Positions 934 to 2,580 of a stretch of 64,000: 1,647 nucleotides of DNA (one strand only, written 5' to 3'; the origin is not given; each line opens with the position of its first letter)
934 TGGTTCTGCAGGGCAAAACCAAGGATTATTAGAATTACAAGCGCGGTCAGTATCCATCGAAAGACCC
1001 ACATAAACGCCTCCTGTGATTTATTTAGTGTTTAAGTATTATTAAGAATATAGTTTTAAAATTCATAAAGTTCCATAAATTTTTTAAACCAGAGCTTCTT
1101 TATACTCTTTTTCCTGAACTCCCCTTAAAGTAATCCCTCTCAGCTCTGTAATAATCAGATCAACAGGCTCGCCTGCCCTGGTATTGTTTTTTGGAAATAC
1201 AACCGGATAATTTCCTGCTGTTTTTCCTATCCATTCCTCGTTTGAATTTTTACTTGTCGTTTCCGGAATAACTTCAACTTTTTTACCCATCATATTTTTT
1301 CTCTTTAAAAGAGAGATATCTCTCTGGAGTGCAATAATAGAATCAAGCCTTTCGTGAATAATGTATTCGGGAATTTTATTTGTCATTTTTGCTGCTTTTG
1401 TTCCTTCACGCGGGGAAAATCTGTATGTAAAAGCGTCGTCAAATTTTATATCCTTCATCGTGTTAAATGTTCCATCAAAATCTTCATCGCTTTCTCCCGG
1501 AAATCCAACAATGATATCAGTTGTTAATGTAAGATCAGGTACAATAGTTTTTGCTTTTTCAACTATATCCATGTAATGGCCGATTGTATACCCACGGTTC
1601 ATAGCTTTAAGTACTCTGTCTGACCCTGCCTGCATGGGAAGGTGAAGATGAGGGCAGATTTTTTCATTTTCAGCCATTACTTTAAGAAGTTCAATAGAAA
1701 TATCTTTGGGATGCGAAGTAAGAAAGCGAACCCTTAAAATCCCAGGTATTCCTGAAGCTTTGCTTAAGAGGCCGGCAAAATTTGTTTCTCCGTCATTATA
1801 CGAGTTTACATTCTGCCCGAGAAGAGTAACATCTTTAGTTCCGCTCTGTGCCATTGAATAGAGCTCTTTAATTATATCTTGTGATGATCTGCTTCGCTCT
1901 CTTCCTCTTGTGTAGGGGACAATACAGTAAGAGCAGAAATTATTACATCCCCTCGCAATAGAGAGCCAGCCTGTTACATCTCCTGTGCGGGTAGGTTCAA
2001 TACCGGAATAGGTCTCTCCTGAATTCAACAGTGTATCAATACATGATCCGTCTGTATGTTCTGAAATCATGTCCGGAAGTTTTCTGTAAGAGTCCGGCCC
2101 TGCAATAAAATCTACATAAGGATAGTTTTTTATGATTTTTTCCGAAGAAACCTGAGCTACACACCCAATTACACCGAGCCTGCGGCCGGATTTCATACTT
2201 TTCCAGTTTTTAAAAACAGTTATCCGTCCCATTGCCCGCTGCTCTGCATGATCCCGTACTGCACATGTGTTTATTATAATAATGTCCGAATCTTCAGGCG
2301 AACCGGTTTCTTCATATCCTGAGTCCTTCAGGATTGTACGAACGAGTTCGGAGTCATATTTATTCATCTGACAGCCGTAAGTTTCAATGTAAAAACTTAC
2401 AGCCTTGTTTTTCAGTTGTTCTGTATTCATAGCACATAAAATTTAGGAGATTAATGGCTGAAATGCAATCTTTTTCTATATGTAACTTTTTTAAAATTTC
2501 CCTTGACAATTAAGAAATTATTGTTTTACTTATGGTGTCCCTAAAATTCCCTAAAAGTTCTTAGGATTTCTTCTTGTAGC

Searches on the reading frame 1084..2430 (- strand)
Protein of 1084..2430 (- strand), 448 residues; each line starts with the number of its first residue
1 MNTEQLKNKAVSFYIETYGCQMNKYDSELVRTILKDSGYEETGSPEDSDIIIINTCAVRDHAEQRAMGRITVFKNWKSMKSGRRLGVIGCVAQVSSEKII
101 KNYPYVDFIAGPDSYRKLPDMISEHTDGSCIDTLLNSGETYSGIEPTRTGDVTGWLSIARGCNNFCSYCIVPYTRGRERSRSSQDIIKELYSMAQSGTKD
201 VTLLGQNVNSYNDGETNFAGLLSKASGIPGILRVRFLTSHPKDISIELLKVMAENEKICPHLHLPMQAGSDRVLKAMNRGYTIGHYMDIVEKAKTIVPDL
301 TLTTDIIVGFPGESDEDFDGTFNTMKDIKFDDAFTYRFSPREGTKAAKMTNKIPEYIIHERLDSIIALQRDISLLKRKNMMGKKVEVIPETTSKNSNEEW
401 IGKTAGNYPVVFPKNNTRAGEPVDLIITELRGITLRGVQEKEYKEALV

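Call 7: search_protein_families(library=pfam, proteins=[window:1084-2430:-])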
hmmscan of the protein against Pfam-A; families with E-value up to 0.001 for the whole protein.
window:1084-2430:- (448 aa): 3 families
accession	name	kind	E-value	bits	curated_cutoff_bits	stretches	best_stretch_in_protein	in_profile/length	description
PF04055.27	Radical_SAM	-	8.8e-30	104.5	29.5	1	157-323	2-164/166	Radical SAM superfamily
PF00919.26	UPF0004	-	1.7e-29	102.1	27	1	13-111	2-98/98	Uncharacterized protein family UPF0004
PF01938.26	TRAM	-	7.9e-06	26.1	21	1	380-437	3-58/61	TRAM domain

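Call 72: find_encoding_contigs(protein=window:1084-2430:-, flank=10000, max_places=2)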
Protein window:1084-2430:- (448 aa): 7 contigs read that carry it; 2 places shown.
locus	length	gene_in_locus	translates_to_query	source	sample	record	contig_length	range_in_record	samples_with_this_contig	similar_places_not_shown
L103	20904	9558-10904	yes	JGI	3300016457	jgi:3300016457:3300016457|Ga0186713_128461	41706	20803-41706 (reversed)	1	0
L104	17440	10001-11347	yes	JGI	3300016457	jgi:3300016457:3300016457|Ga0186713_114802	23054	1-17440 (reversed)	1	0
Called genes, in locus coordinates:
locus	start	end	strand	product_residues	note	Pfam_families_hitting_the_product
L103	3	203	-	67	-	?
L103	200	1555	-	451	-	PF21377:MurD_N, PF08245:Mur_ligase_M, PF02875:Mur_ligase_C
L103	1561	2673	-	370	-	PF00953:Glycos_transf_4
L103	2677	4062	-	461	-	PF01225:Mur_ligase, PF08245:Mur_ligase_M, PF02875:Mur_ligase_C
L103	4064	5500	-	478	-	PF01225:Mur_ligase, PF08245:Mur_ligase_M, PF02875:Mur_ligase_C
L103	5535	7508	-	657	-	PF03717:PBP_dimer, PF00905:Transpeptidase, PF03793:PASTA (weak)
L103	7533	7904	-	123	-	-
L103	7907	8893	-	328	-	PF01795:Methyltransf_5, PF13847:Methyltransf_31 (faint)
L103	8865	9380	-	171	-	PF02381:MraZ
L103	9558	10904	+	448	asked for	PF00919:UPF0004, PF04055:Radical_SAM, PF01938:TRAM (weak)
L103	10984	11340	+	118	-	PF06305:LapA_dom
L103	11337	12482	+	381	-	PF23914:TPR_CcmH_CycH (faint), PF25064:ARM_TT21_5th (faint), PF12569:NatA_aux_su (faint), PF00515:TPR_1 (faint), PF07719:TPR_2 (faint), PF13432:TPR_16, PF14559:TPR_19, PF18073:Zn_ribbon_LapB, +11 more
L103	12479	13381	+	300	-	PF13174:TPR_6 (faint), PF13428:TPR_14 (faint), PF14559:TPR_19 (faint), PF13525:YfiO, PF05036:SPOR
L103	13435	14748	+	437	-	-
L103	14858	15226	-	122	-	PF00072:Response_reg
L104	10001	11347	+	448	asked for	PF00919:UPF0004, PF04055:Radical_SAM, PF01938:TRAM (weak)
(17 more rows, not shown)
